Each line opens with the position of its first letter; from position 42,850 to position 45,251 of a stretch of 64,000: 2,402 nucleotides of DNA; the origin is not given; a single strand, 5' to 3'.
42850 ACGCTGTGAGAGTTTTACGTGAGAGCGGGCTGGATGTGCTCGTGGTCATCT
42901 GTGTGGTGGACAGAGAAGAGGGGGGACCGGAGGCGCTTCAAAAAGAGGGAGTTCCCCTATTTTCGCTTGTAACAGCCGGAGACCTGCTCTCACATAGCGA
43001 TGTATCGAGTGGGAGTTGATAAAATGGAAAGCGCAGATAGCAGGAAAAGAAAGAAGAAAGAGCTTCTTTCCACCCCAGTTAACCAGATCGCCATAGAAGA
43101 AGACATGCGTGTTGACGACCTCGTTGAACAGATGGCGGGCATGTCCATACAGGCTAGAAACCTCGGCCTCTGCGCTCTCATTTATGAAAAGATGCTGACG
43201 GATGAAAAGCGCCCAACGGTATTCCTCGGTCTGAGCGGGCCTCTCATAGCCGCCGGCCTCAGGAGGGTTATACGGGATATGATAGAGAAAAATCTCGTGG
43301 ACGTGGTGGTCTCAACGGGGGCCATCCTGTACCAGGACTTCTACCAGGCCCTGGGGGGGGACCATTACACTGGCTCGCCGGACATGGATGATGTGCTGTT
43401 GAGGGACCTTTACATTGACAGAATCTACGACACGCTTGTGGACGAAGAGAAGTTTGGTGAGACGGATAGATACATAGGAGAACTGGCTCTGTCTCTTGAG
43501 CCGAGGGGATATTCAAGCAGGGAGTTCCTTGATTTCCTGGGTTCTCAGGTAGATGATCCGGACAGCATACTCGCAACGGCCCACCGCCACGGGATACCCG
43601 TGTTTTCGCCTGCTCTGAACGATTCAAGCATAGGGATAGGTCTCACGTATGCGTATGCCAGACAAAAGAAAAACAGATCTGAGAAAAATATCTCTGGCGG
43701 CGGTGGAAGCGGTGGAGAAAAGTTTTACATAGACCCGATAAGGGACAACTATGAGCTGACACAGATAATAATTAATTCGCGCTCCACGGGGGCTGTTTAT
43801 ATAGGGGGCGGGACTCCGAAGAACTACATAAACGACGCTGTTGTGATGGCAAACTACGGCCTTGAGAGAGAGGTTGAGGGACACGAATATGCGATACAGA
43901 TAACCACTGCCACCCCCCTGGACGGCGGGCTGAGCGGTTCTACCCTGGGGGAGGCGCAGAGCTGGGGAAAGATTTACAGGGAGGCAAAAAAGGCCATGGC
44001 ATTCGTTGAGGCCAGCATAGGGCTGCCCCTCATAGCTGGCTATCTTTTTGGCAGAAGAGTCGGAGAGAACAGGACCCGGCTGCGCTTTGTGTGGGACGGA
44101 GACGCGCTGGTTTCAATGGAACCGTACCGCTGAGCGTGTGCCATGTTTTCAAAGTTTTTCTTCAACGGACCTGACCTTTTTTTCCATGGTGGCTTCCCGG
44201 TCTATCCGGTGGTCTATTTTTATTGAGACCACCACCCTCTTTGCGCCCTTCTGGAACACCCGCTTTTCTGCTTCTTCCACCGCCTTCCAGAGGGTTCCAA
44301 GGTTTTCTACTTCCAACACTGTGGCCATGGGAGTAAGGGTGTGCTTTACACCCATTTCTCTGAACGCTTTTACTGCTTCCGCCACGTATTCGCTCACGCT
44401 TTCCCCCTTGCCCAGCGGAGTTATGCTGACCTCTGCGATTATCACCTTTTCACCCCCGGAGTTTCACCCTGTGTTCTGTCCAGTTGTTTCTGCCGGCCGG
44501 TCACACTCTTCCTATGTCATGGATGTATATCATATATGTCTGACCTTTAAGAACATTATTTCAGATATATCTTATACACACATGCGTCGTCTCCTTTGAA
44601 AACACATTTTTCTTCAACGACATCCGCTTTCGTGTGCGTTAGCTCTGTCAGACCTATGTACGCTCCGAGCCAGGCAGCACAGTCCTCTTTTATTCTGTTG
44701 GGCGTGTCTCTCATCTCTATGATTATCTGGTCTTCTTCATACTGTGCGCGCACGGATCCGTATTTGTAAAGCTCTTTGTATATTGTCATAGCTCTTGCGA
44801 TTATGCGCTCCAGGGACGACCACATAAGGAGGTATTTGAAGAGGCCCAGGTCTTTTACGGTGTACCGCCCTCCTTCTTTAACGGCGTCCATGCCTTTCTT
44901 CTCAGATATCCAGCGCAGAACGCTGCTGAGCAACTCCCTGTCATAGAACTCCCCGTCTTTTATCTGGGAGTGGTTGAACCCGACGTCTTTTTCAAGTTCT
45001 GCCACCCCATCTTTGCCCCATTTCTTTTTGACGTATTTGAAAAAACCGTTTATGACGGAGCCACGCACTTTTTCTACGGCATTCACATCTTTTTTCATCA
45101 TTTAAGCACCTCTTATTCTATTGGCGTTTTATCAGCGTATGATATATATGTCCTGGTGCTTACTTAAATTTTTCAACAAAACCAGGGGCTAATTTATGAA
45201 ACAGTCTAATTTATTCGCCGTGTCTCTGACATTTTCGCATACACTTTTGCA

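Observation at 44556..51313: Pilin-less, translationally coupled operon: FlaI/VirB11-like ATPase, TadC/FlaJ-like platform and DUF87 HerA/VirB4-like ATPase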

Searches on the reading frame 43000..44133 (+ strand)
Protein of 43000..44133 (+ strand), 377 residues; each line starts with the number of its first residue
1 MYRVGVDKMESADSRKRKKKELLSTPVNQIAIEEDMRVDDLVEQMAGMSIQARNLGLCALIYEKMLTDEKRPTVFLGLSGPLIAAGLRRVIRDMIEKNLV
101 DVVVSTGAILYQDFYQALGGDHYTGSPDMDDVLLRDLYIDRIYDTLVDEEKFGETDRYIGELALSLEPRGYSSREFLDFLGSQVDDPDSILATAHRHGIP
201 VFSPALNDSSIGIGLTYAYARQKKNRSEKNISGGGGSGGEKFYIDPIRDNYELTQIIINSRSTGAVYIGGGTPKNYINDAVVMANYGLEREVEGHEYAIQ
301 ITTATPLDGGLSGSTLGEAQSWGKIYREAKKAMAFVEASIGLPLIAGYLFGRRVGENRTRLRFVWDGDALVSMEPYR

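Call 4: search_protein_families(library=pfam, proteins=[window:43000-44133:+], max_evalue=0.01)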
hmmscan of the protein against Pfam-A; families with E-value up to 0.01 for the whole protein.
window:43000-44133:+ (377 aa): 1 family
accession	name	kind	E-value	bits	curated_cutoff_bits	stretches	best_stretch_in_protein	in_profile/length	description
PF01916.23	DS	-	3.9e-86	289.3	27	1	40-347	1-286/288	Deoxyhypusine synthase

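Call 5: search_protein_families(library=ncbifam, proteins=[window:43000-44133:+], max_evalue=0.01)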
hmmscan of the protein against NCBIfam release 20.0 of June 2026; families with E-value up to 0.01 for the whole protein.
window:43000-44133:+ (377 aa): 8 families
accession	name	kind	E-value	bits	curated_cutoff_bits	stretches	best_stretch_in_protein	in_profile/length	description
NF002006.0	PRK00805.1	equivalog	3.5e-96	322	434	1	19-367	3-335/338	deoxyhypusine synthase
NF002699.1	PRK02492.1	equivalog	4.7e-95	318.3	500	1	20-363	1-333/338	1,9-bis(guanidino)-5-aza-nonane synthase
TIGR00321.1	dhys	equivalog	1.9e-75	254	304.25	1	27-350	2-300/301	deoxyhypusine synthase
NF002630.0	PRK02301.1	equivalog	5.4e-73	246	364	2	17-215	4-202/318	deoxyhypusine synthase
NF001980.1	PRK00770.1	equivalog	1.5e-57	195.3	450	1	28-357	2-328/350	homospermidine biosynthesis protein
NF002294.1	PRK01221.1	equivalog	4.7e-53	180.6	350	1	27-348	1-299/300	deoxyhypusine synthase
NF003052.1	PRK03971.1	equivalog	7.3e-41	140.5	380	1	15-346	8-329/334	deoxyhypusine synthase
NF052581.1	GSU2086_dom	subfamily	2.7e-05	23.9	250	1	35-120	29-111/301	GSU2086 family protein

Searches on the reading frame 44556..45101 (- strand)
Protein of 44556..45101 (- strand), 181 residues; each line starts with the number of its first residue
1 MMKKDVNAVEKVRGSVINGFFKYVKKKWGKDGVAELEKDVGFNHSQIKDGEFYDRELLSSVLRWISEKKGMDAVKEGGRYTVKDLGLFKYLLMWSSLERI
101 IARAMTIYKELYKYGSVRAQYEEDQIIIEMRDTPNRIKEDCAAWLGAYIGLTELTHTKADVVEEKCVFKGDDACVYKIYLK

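Call 4: search_protein_families(library=pfam, proteins=[window:44556-45101:-], max_evalue=0.01)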
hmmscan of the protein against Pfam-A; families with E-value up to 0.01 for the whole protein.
window:44556-45101:- (181 aa): 1 family
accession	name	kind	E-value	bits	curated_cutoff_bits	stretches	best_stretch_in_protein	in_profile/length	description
PF07700.20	HNOB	-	0.003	17.9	25.5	1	14-84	2-75/163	Haem-NO-binding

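Call 5: search_protein_families(library=ncbifam, proteins=[window:44556-45101:-], max_evalue=0.01)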
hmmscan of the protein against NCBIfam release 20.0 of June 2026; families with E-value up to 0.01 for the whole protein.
window:44556-45101:- (181 aa): 0 families

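Call 38: find_homologous_proteins(query=window:44556-45101:-, max_evalue=0.001)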
Query window:44556-45101:- (181 aa): 2 proteins with E <= 0.001 among 34 candidates.
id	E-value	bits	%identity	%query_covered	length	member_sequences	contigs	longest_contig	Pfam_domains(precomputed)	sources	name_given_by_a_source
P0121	1.4e-115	402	100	100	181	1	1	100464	-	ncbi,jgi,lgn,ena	-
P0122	3.5e-68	247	62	96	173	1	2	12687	-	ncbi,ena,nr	ncbi:MAG: hypothetical protein J7L61_01440 [Thermoplasmata archaeon]|nr:hypothetical protein [Thermo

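Call 41: search_solved_structures(query=A2, max_evalue=10)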
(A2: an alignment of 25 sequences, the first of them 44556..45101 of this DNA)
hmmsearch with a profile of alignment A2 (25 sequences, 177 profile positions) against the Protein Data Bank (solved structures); distinct sequences matched with E-value up to 10: 3.
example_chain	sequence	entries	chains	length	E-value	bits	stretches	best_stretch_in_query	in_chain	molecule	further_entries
2h0r_A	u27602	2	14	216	0.41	13.4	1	19-92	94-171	Nicotinamidase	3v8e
7yh2_A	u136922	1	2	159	0.58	12.9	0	136-175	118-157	TRAPPC3 from Thorarchaeota AB25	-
8dq3_A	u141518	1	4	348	0.67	12.7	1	32-82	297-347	Ribonucleoside-diphosphate reductase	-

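Call 42: search_protein_families(library=pfam, alignment_id=A2, max_evalue=1)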
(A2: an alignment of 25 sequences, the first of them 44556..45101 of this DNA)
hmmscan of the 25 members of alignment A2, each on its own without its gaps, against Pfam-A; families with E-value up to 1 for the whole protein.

A. member 1, window:44556-45101:- (181 aa): 2 families
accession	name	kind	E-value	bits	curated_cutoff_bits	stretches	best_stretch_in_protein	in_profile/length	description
PF07700.20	HNOB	-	0.003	17.9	25.5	1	14-84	2-75/163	Haem-NO-binding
PF02830.23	V4R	-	0.17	12.4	31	1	150-178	31-60/62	V4R domain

B. families by the number of members that match (of 25 scanned): 11 families
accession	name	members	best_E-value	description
PF09536.15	DUF2378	20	9.4e-06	Protein of unknown function (DUF2378)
PF02830.23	V4R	8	7.5e-07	V4R domain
PF07700.20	HNOB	3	0.003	Haem-NO-binding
PF06378.16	SSAP_Sak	1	0.055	Sak Single Strand Annealing Protein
PF24210.1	T4_RIIA1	1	0.071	RIIA.1-like protein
PF17309.7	DUF5356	1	0.11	Family of unknown function (DUF5356)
PF15132.11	DUF4568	1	0.11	Domain of unknown function (DUF4568)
PF21474.3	DNApolII_N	1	0.12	DNA polymerase II, N-terminal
PF18546.6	MetOD1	1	0.13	Methanogen output domain 1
PF17035.10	BET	1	0.16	Bromodomain extra-terminal - transcription regulation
PF24385.1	DSRM_DHX29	1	0.22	ATP-dependent RNA helicase DHX29, DSRM-like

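Call 87: search_protein_families(library=padloc, proteins=[window:44556-45101:-], max_evalue=0.01)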
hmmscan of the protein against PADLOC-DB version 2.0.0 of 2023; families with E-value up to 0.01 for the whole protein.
window:44556-45101:- (181 aa): 0 families
